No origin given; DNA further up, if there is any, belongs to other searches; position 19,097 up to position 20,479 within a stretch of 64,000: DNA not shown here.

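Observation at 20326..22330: Type II restriction-modification pair spliced into the gyrA-pheA operon in place of serC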

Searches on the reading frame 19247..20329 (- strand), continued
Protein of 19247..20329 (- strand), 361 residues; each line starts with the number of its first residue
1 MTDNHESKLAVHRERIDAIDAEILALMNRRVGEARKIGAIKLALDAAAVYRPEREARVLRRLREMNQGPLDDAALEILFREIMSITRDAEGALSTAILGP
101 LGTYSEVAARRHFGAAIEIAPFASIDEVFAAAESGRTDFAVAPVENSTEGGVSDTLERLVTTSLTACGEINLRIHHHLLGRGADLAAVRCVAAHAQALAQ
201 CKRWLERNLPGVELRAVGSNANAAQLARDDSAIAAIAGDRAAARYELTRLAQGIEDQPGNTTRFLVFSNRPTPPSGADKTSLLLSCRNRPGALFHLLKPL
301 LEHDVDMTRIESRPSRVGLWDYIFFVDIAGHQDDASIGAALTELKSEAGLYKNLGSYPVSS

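Call 74: search_protein_families(library=ncbifam, proteins=[L003:3073-4149:+, L001:2881-3960:+, L001:4143-5309:+, L046:12040-12993:+, L046:12996-14102:+], max_evalue=0.00001)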
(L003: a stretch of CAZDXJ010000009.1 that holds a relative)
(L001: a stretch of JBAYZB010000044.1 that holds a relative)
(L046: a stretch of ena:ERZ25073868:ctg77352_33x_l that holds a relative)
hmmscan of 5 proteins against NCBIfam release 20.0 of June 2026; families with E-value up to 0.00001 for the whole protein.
L003:3073-4149:+ (359 aa): 6 families
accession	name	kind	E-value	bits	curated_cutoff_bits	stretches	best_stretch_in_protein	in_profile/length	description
NF003764.0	PRK05355.1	equivalog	6.3e-165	548.4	253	1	1-359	1-356/357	3-phosphoserine/phosphohydroxythreonine transaminase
TIGR01364.1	serC_1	equivalog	1.3e-154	514.5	443.6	1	4-359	1-358/358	phosphoserine transaminase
NF009112.0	PRK12462.1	equivalog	3.6e-116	387.9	563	1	5-359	7-364/365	phosphoserine transaminase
TIGR01366.1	serC_3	equivalog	7.9e-18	64.8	401.65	1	21-350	13-352/361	phosphoserine transaminase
NF002841.0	PRK03080.1-2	equivalog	8.1e-09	34.9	477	1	37-310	37-321/389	phosphoserine transaminase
TIGR03301.1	PhnW-AepZ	equivalog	2.1e-06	27.4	360.8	1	36-275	20-272/355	2-aminoethylphosphonate aminotransferase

L001:2881-3960:+ (360 aa): 7 families
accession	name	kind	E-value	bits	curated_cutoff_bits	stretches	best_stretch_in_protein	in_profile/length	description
NF003764.0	PRK05355.1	equivalog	6.8e-177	587.7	253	1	1-359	1-356/357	3-phosphoserine/phosphohydroxythreonine transaminase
TIGR01364.1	serC_1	equivalog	2.4e-165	549.7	443.6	1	4-358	1-357/358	phosphoserine transaminase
NF009112.0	PRK12462.1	equivalog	1.8e-126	421.8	563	1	5-359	7-364/365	phosphoserine transaminase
TIGR01366.1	serC_3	equivalog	1.7e-13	50.5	401.65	1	29-349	22-351/361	phosphoserine transaminase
NF002841.0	PRK03080.1-2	equivalog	8.5e-11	41.4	477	1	35-204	35-202/389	phosphoserine transaminase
TIGR01365.1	serC_2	equivalog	1.4e-09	37.5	448.2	1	36-207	27-196/374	phosphoserine transaminase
TIGR03301.1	PhnW-AepZ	equivalog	7.5e-07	28.8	360.8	1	36-354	20-353/355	2-aminoethylphosphonate aminotransferase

L001:4143-5309:+ (389 aa): 21 families
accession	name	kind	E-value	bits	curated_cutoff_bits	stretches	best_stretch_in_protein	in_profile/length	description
TIGR01327.1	PGDH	equivalog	1.4e-80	271.6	454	1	24-312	31-315/525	phosphoglycerate dehydrogenase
NF008759.0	PRK11790.1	equivalog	3.9e-65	220.1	404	1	25-388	46-408/410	phosphoglycerate dehydrogenase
NF009714.1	PRK13243.1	equivalog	3.6e-42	144.9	455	1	47-297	62-312/332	glyoxylate reductase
NF005069.0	PRK06487.1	equivalog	2.6e-33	115.4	448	1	49-304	66-317/320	2-hydroxyacid dehydrogenase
NF006263.0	PRK08410.1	equivalog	5.8e-32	111.3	389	1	47-300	58-309/311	D-2-hydroxyacid dehydrogenase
NF041369.1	Dhydh_Halo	equivalog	7.3e-31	107.5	400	1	53-307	56-304/305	D-2-hydroxyacid dehydrogenase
NF011938.0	PRK15409.1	equivalog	9.2e-30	103.8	492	1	27-308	39-319/324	glyoxylate/hydroxypyruvate reductase GhrB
NF001309.0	PRK00257.1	equivalog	3.9e-27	95.2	434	2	132-313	109-294/379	4-phosphoerythronate dehydrogenase PdxB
NF005750.0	PRK07574.1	equivalog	4.6e-26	91.8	329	1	52-305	114-364/386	NAD-dependent formate dehydrogenase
NF005027.0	PRK06436.1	equivalog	1.1e-25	90.4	261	1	57-307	54-288/303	2-hydroxyacid dehydrogenase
NF005387.0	PRK06932.1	equivalog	4.1e-24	85.1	492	1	52-257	65-258/314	2-hydroxyacid dehydrogenase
NF011966.0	PRK15438.1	equivalog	1.4e-20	73.8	687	1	134-258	111-233/378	4-phosphoerythronate dehydrogenase PdxB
NF000492.1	vanH_gen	exception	2.8e-20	72.6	540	1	61-252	75-245/312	D-lactate dehydrogenase VanH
NF006374.0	PRK08605.1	subfamily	1.1e-19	70.7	356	1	99-252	106-256/332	D-lactate dehydrogenase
NF000128.1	vanH-Sc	exception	5.5e-19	68.5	650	1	50-253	76-266/337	D-lactate dehydrogenase VanH-Sc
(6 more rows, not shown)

L046:12040-12993:+ (317 aa): 0 families

L046:12996-14102:+ (368 aa): 0 families

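Call 79: find_encoding_contigs(protein=P0242, flank=7000, max_places=3)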
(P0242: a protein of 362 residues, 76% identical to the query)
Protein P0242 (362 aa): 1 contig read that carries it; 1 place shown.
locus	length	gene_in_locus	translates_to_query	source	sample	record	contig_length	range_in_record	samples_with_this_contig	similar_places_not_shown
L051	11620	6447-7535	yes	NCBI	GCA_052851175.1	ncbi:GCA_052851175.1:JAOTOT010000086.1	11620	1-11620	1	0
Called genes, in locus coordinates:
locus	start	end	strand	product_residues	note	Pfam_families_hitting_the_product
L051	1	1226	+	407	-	PF13167:GTP-bdg_N, PF16360:GTP-bdg_M, PF01926:MMR_HSR1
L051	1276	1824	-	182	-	-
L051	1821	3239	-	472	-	PF13175:AAA_15, PF13304:AAA_21, PF13175:AAA_15, PF12476:DUF3696 (weak)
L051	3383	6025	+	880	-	PF00521:DNA_topoisoIV, PF03989:DNA_gyraseA_C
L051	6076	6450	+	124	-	-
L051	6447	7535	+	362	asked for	PF01817:CM_2, PF00800:PDT, PF01842:ACT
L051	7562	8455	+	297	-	PF03807:F420_oxidored, PF02153:PDH_N, PF20463:PDH_C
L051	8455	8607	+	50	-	PF00275:EPSP_synthase (weak)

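Call 80: find_encoding_contigs(protein=P0248, flank=7000, max_places=3)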
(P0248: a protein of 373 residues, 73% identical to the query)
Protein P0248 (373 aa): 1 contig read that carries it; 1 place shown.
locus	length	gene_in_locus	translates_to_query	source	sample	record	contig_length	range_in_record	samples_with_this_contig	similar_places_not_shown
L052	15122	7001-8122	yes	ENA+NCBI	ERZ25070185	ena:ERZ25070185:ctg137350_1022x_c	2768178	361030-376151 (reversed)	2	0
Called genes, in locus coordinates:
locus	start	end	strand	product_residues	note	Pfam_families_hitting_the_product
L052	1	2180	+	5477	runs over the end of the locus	PF05345:He_PIG, PF17803:Cadherin_4, PF17963:Big_9, PF17803:Cadherin_4, PF17892:Cadherin_5, PF17963:Big_9, PF17803:Cadherin_4, PF17892:Cadherin_5, +38 more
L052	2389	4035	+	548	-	PF02028:BCCT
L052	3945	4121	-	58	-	-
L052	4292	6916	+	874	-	PF00521:DNA_topoisoIV, PF03989:DNA_gyraseA_C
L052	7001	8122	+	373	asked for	PF01817:CM_2, PF00800:PDT, PF01842:ACT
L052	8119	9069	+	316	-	PF03807:F420_oxidored (weak), PF02153:PDH_N, PF20463:PDH_C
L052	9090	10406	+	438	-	PF00275:EPSP_synthase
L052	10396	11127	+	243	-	PF02224:Cytidylate_kin, PF13189:Cytidylate_kin2 (weak)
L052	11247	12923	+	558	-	PF17092:PCB_OB (faint), PF00575:S1, PF21710:Spt6_S1 (faint), PF23459:S1_RRP5 (weak), PF00575:S1, PF23459:S1_RRP5 (weak)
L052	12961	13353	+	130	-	PF00216:Bac_DNA_binding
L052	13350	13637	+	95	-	PF06305:LapA_dom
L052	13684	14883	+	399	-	PF00515:TPR_1 (faint), PF07719:TPR_2 (faint), PF13174:TPR_6 (faint), PF13181:TPR_8 (faint), PF13428:TPR_14 (faint), PF13432:TPR_16 (faint), PF14559:TPR_19 (faint), PF18073:Zn_ribbon_LapB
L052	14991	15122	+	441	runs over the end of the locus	PF03721:UDPG_MGDP_dh_N, PF00984:UDPG_MGDP_dh, PF03720:UDPG_MGDP_dh_C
